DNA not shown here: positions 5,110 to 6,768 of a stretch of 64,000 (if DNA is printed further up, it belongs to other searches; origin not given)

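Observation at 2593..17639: Mop-type molybdo-hydroxylase followed by an 11-gene accessory operon of unexplained chemistry: candidate uncharacterised cofactor maturation/modification system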

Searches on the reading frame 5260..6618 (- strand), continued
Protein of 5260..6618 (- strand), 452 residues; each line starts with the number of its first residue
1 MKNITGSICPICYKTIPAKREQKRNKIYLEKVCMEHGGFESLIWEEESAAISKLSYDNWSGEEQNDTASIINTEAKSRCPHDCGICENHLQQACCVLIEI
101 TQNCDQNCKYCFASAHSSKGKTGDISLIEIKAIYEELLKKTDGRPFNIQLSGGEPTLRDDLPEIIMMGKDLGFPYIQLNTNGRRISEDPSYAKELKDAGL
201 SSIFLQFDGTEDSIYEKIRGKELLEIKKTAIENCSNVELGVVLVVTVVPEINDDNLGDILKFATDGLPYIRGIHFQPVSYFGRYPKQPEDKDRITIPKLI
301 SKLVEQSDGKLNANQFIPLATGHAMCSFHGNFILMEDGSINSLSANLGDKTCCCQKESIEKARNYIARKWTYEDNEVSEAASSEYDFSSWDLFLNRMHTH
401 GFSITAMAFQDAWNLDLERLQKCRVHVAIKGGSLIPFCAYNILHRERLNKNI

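Call 51: search_protein_families(library=pfam, proteins=[L050:2402-4486:+, L050:5970-8069:+, L050:8128-8643:+, L050:4536-4988:+, L050:5304-5750:+, L054:4275-5630:+, L054:3177-4163:+, L054:5873-6316:+, L012:7422-9383:-, L010:9980-12157:+], max_evalue=0.0001)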
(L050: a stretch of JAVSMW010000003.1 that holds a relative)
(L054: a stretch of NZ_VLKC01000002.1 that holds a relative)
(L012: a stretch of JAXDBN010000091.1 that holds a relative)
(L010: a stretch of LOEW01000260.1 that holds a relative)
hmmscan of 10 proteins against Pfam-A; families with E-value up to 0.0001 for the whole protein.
L050:2402-4486:+ (694 aa): 2 families
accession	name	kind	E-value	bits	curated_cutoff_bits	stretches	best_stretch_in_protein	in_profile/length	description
PF02730.20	AFOR_N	-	1.5e-63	214.6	29.8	1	10-205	4-199/199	Aldehyde ferredoxin oxidoreductase, N-terminal domain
PF01314.23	AFOR_C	-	1.5e-55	189.4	27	1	238-621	31-385/385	Aldehyde ferredoxin oxidoreductase, domains 2 & 3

L050:5970-8069:+ (699 aa): 3 families
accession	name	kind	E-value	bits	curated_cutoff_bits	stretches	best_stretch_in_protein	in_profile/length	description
PF00384.28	Molybdopterin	-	8.4e-39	134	24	1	67-483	1-352/353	Molybdopterin oxidoreductase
PF01568.27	Molydop_binding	-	1.5e-21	76.9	26.8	1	581-675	1-99/110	Molydopterin dinucleotide binding domain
PF04879.21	Molybdop_Fe4S4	-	5.4e-14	52.3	22.7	1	12-64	3-55/55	Molybdopterin oxidoreductase Fe4S4 domain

L050:8128-8643:+ (171 aa): 1 family
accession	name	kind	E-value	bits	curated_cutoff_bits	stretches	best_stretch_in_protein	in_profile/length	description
PF24292.1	DUF7479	-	7.2e-24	84.1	27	1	113-171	2-60/60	Domain of unknown function (DUF7479)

L050:4536-4988:+ (150 aa): 0 families

L050:5304-5750:+ (148 aa): 2 families
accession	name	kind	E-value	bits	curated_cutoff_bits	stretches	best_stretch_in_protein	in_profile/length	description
PF13669.12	Glyoxalase_4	-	5.4e-08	33.5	27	1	18-122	3-102/109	Glyoxalase/Bleomycin resistance protein/Dioxygenase superfamily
PF00903.31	Glyoxalase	-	6.8e-05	23.7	20.6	1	15-114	2-96/121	Glyoxalase/Bleomycin resistance protein/Dioxygenase superfamily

L054:4275-5630:+ (451 aa): 1 family
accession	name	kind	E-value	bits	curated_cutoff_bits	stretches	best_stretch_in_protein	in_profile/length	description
PF00395.25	SLH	-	2.3e-12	47.1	20.8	1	35-78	1-44/44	S-layer homology domain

L054:3177-4163:+ (328 aa): 2 families
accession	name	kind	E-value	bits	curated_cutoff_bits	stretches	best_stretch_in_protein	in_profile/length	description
PF01051.27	Rep3_N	-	4e-10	40.6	22.4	1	95-226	14-140/141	Initiator Replication protein, WH1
PF21205.3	Rep3_C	-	1.9e-08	34.8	21.1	1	238-296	1-58/59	Initiator Rep protein, WH2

L054:5873-6316:+ (147 aa): 1 family
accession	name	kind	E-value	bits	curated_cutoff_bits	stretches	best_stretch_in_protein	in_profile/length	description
PF00581.25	Rhodanese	-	6e-22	78.4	22.2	1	3-105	5-101/102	Rhodanese-like domain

L012:7422-9383:- (653 aa): 12 families
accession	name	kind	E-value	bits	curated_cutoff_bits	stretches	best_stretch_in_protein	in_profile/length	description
PF00158.32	Sigma54_activat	-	5.4e-72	241.4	20.2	1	328-495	1-167/168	Sigma-54 interaction domain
PF14532.12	Sigma54_activ_2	-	4.4e-22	79.2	25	1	330-500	2-138/138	Sigma-54 interaction domain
PF25601.1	AAA_lid_14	-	5.4e-20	71.5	27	1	501-560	1-60/87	AAA+ ATPase lid domain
PF02954.25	HTH_8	-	1.9e-12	47.1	22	1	600-638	2-40/42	Bacterial regulatory protein, Fis family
PF01590.32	GAF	-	1.8e-08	35.5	22.4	1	76-183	28-130/133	GAF domain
PF13426.13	PAS_9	-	9.3e-08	32.7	27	1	211-306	2-101/103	PAS domain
PF08448.16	PAS_4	-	1.6e-07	32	23.1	0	113-158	54-99/110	PAS fold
PF07724.20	AAA_2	-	1.8e-07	31.7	27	1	348-477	2-131/166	AAA domain (Cdc48 subfamily)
PF07728.20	AAA_5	-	1.6e-06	28.6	22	1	351-472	1-124/139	AAA domain (dynein-related subfamily)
PF00989.32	PAS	-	1.6e-05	25.3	22.6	0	202-306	3-113/113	PAS fold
PF01078.27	Mg_chelatase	-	1.8e-05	24.7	20.3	0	404-471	89-158/207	Magnesium chelatase, subunit ChlI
PF13188.13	PAS_8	-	2.8e-05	24.3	21.8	1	202-252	3-50/65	PAS domain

L010:9980-12157:+ (725 aa): 3 families
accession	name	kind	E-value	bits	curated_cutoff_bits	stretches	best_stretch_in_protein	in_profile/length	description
PF18978.5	DUF5714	-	1.3e-52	178.3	26.2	1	553-721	2-173/173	Family of unknown function (DUF5714)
PF04055.27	Radical_SAM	-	5e-27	95.5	29.5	1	101-258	1-164/166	Radical SAM superfamily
PF23545.1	Zn_ribbon_HMPTM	-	1e-18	67.1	27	1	10-52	3-45/45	HMPTM N-terminal zinc ribbon domain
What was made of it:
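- A rhodanese precedes the cassette in L054 (call 51).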

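Call 56: search_protein_families(library=pfam, proteins=[L011:8234-9340:+, L011:7001-7711:+, L011:6380-6907:+, L011:5416-5943:-, L011:10918-11523:-, L011:11954-13408:+, L011:13674-14477:+, L050:13152-13847:+, L050:13905-15242:-, L006:573-2024:+], max_evalue=0.0001)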
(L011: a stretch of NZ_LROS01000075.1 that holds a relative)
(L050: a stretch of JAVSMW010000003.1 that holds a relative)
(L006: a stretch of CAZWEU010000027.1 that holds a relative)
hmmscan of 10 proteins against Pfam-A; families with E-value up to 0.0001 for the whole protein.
L011:8234-9340:+ (368 aa): 1 family
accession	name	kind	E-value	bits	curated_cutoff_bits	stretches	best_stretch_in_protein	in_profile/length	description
PF02492.25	cobW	-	4.7e-22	78.9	20.7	1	10-194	3-178/180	CobW/HypB/UreG, nucleotide-binding domain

L011:7001-7711:+ (236 aa): 0 families

L011:6380-6907:+ (175 aa): 3 families
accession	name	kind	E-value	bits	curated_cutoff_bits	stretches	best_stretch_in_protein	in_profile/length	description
PF13302.13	Acetyltransf_3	-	7.4e-22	79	25.4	1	7-138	1-138/138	Acetyltransferase (GNAT) domain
PF00583.31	Acetyltransf_1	-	5.7e-09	36.7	20.7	1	44-137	27-116/116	Acetyltransferase (GNAT) family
PF13420.13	Acetyltransf_4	-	6.9e-07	29.9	24.3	1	10-149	1-146/155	Acetyltransferase (GNAT) domain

L011:5416-5943:- (175 aa): 1 family
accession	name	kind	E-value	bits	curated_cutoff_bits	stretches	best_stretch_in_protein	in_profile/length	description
PF09394.16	Inhibitor_I42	-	2.4e-18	66.6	27.2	2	45-97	39-91/91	Chagasin family peptidase inhibitor I42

L011:10918-11523:- (201 aa): 1 family
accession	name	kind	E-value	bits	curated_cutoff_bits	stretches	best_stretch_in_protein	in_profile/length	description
PF01966.28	HD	-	2.5e-10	41.1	22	1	60-145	1-87/116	HD domain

L011:11954-13408:+ (484 aa): 0 families

L011:13674-14477:+ (267 aa): 3 families
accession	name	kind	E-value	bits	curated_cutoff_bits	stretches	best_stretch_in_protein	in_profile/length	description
PF13531.11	SBP_bac_11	-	7.8e-58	196.4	25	1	43-261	1-224/227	Bacterial extracellular solute-binding protein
PF01547.30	SBP_bac_1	-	8.1e-13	49.5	26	1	54-255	9-306/307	Bacterial extracellular solute-binding protein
PF13416.11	SBP_bac_8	-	1.4e-08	35.3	27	0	58-116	2-65/279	Bacterial extracellular solute-binding protein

L050:13152-13847:+ (231 aa): 1 family
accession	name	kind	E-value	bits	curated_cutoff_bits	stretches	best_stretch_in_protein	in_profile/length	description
PF00149.33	Metallophos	-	7.3e-08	33.5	21.5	1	4-211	3-189/191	Calcineurin-like phosphoesterase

L050:13905-15242:- (445 aa): 2 families
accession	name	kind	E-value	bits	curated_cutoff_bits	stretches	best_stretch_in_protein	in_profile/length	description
PF13635.12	DUF4143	-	7.3e-37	127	28.1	1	226-387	2-159/160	Domain of unknown function (DUF4143)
PF13173.12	AAA_14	-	9.8e-30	103.6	27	1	21-155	2-129/129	AAA domain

L006:573-2024:+ (483 aa): 2 families
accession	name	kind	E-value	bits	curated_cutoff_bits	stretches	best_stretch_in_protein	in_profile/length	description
PF07538.16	ChW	-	6.7e-48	160.6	22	3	386-420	1-35/35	Clostridial hydrophobic W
PF00188.32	CAP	-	4.9e-08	34.3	21.1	1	71-169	2-104/117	Cysteine-rich secretory protein family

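Call 61: find_encoding_contigs(protein=P0046, flank=10000, max_places=1)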
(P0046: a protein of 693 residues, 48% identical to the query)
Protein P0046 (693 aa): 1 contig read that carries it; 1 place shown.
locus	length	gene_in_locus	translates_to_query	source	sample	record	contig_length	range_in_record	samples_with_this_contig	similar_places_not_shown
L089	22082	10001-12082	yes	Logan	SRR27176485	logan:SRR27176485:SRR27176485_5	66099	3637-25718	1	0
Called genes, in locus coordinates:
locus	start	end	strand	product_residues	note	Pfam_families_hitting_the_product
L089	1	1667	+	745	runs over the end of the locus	PF14691:Fer4_20, PF00890:FAD_binding_2 (weak), PF01266:DAO, PF01593:Amino_oxidase (weak), PF07992:Pyr_redox_2 (weak), PF13450:NAD_binding_8, PF13183:Fer4_8 (weak), PF13534:Fer4_17, +1 more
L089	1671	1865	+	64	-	PF24292:DUF7479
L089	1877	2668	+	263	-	PF01209:Ubie_methyltran (weak), PF03141:Methyltransf_29 (weak), PF07021:MetW (faint), PF13489:Methyltransf_23, PF13847:Methyltransf_31, PF08241:Methyltransf_11, PF08242:Methyltransf_12, PF13649:Methyltransf_25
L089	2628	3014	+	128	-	PF09719:C_GCAxxG_C_C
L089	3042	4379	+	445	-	PF00501:AMP-binding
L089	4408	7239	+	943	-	PF00111:Fer2, PF13085:Fer2_3 (faint), PF01799:Fer2_2, PF01315:Ald_Xan_dh_C, PF02738:MoCoBD_1, PF20256:MoCoBD_2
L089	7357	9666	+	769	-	PF14691:Fer4_20, PF07992:Pyr_redox_2 (weak), PF00070:Pyr_redox (faint), PF01266:DAO (weak), PF13450:NAD_binding_8, PF13183:Fer4_8 (weak), PF13534:Fer4_17, PF02754:CCG (weak), +1 more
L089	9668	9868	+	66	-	PF24292:DUF7479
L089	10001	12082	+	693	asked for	PF23545:Zn_ribbon_HMPTM, PF04055:Radical_SAM, PF18978:DUF5714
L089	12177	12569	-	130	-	PF02579:Nitro_FeMo-Co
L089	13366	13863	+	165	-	PF01257:2Fe-2S_thioredx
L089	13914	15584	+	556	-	PF01257:2Fe-2S_thioredx (weak), PF01512:Complex1_51K, PF10589:NADH_4Fe-4S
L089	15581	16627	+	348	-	PF00111:Fer2 (weak), PF13510:Fer2_4, PF10588:NADH-G_4Fe-4S_3, PF14697:Fer4_21 (weak), PF22117:Fer4_Nqo3, PF12838:Fer4_7 (weak), PF04879:Molybdop_Fe4S4, PF00384:Molybdopterin, +3 more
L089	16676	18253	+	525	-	PF00384:Molybdopterin, PF01568:Molydop_binding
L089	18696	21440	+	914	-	PF00111:Fer2, PF13085:Fer2_3 (weak), PF01799:Fer2_2, PF01315:Ald_Xan_dh_C, PF02738:MoCoBD_1, PF20256:MoCoBD_2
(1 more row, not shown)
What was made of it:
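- Per-AOR duplication of PNDR-CCG/DUF7479 alongside single-copy catalysts fits a partner/maturase split better (call 61).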

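Call 62: find_encoding_contigs(protein=P0089, flank=10000, max_places=1)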
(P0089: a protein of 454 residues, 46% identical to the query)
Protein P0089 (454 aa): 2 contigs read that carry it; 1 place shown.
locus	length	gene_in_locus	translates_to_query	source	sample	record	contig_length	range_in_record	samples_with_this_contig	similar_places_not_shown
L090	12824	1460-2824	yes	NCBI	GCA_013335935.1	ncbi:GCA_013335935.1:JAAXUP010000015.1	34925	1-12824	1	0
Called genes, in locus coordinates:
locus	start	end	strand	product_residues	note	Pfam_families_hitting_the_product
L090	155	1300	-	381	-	PF13384:HTH_23, PF13518:HTH_28 (weak), PF13551:HTH_29, PF13565:HTH_32, PF13358:DDE_3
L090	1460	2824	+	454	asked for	PF23545:Zn_ribbon_HMPTM, PF04055:Radical_SAM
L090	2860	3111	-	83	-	-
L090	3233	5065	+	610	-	PF01541:GIY-YIG, PF27096:UvrC_M, PF02151:UVR, PF22920:UvrC_RNaseH, PF08459:UvrC_RNaseH_dom, PF12826:HHH_2, PF14520:HHH_5, PF00633:HHH (weak)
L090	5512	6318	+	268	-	PF00702:Hydrolase (faint), PF08282:Hydrolase_3, PF05116:S6PP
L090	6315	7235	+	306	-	PF02603:Hpr_kinase_N, PF07475:Hpr_kinase_C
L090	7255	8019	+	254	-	PF02811:PHP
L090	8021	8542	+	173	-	PF00160:Pro_isomerase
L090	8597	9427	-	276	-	PF02645:DegV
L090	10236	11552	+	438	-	PF00501:AMP-binding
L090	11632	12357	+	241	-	PF02353:CMAS (weak), PF01209:Ubie_methyltran, PF05148:Methyltransf_8 (faint), PF13489:Methyltransf_23, PF13847:Methyltransf_31, PF08241:Methyltransf_11, PF08242:Methyltransf_12, PF13649:Methyltransf_25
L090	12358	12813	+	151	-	PF09719:C_GCAxxG_C_C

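Call 68: find_encoding_contigs(protein=P0007, flank=10000, max_places=1)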
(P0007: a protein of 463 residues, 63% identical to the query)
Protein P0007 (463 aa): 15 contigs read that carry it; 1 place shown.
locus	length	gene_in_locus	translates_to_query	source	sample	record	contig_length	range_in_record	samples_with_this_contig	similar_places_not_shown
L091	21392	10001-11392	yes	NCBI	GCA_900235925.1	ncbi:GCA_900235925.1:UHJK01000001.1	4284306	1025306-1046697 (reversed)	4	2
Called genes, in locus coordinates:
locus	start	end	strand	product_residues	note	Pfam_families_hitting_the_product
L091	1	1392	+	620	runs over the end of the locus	PF13292:DXP_synthase_N, PF00456:Transketolase_N (weak), PF00676:E1_dh (weak), PF02775:TPP_enzyme_C, PF02779:Transket_pyr, PF02780:Transketolase_C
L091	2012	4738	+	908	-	PF00111:Fer2, PF01799:Fer2_2, PF01315:Ald_Xan_dh_C, PF02738:MoCoBD_1, PF20256:MoCoBD_2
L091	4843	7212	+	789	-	PF14691:Fer4_20, PF13738:Pyr_redox_3 (faint), PF01593:Amino_oxidase (weak), PF07992:Pyr_redox_2 (weak), PF13450:NAD_binding_8, PF02754:CCG (faint), PF13534:Fer4_17 (weak)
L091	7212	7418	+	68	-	PF24292:DUF7479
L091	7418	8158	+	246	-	PF02353:CMAS (weak), PF13489:Methyltransf_23, PF01209:Ubie_methyltran, PF07021:MetW (weak), PF13847:Methyltransf_31, PF08241:Methyltransf_11, PF08242:Methyltransf_12, PF13649:Methyltransf_25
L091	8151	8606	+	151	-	PF09719:C_GCAxxG_C_C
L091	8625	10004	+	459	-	PF00501:AMP-binding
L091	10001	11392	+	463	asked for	PF23545:Zn_ribbon_HMPTM, PF04055:Radical_SAM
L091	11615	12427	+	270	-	PF02625:XdhC_CoxI, PF13478:XdhC_C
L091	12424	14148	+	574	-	PF12804:NTP_transf_3, PF01966:HD, PF00300:His_Phos_1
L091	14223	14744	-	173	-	PF12728:HTH_17, PF03459:TOBE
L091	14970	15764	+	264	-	PF13531:SBP_bac_11, PF01547:SBP_bac_1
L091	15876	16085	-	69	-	PF03459:TOBE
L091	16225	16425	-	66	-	PF00313:CSD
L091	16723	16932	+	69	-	PF00403:HMA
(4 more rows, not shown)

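Call 69: find_encoding_contigs(protein=P0002, flank=10000, max_places=1)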
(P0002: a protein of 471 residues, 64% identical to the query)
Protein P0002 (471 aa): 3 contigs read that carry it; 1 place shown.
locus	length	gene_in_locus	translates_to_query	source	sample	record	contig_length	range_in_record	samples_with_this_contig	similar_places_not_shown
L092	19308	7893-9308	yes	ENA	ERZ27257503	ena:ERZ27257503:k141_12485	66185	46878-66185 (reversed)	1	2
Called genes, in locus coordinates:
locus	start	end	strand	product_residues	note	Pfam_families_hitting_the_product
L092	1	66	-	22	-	?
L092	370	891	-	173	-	PF12728:HTH_17, PF03459:TOBE (weak)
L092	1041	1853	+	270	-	PF01547:SBP_bac_1, PF13531:SBP_bac_11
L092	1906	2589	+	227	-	PF00528:BPD_transp_1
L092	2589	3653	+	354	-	PF00005:ABC_tran, PF13304:AAA_21 (faint)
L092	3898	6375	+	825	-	PF14691:Fer4_20, PF07992:Pyr_redox_2 (weak), PF00890:FAD_binding_2 (faint), PF01266:DAO, PF01593:Amino_oxidase (weak), PF12831:FAD_oxidored (weak), PF13450:NAD_binding_8, PF24292:DUF7479, +1 more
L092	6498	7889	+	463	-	PF00501:AMP-binding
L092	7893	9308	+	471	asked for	PF23545:Zn_ribbon_HMPTM, PF13353:Fer4_12 (faint), PF04055:Radical_SAM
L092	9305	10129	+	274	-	PF02625:XdhC_CoxI, PF13478:XdhC_C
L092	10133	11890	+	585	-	PF12804:NTP_transf_3, PF01966:HD, PF00300:His_Phos_1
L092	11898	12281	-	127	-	PF00293:NUDIX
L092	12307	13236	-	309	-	PF01116:F_bP_aldolase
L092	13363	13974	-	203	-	-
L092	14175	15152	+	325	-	PF00849:PseudoU_synth_2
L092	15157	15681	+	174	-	PF10502:Peptidase_S26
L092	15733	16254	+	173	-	PF10502:Peptidase_S26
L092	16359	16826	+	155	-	PF01668:SmpB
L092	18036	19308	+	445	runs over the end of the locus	PF13173:AAA_14, PF13635:DUF4143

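Call 94: find_related_loci(query=A1, collection=metagenome_contigs, flank=10000)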
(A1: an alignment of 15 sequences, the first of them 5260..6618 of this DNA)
Query A1 (452 aa) in metagenome_contigs; peptide patterns used: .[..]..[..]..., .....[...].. (x = any residue, [..] = any of these).
600 stretches matched a pattern (row limit reached: there are more); 539 encode a relative of the query (tblastn E <= 1e-3); the best 80 are kept; 80 distinct loci.
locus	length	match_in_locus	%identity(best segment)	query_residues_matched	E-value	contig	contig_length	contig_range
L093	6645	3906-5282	53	7-446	7e-171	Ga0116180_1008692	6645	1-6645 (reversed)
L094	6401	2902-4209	53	5-449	1e-163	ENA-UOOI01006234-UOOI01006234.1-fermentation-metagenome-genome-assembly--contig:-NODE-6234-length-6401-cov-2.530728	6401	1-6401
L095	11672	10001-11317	50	4-446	6e-148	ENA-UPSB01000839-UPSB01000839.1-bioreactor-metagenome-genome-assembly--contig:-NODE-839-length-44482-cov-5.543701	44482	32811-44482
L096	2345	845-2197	47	5-450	9e-152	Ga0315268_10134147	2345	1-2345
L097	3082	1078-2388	48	3-446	3e-147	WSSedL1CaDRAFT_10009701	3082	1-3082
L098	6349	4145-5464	47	5-446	5e-141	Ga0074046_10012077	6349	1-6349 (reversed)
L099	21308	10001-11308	48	5-445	6e-141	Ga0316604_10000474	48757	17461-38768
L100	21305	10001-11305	47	5-446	2e-140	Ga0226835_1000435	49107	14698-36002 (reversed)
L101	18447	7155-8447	46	5-442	2e-139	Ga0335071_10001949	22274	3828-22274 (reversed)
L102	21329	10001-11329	46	1-446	6e-139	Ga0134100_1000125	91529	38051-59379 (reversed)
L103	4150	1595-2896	46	5-445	4e-142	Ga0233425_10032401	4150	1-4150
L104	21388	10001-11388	65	1-445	8e-159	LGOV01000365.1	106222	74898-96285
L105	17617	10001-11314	46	5-445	2e-138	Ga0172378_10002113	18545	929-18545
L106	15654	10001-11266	47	5-445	2e-138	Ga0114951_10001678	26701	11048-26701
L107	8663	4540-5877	47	2-442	6e-138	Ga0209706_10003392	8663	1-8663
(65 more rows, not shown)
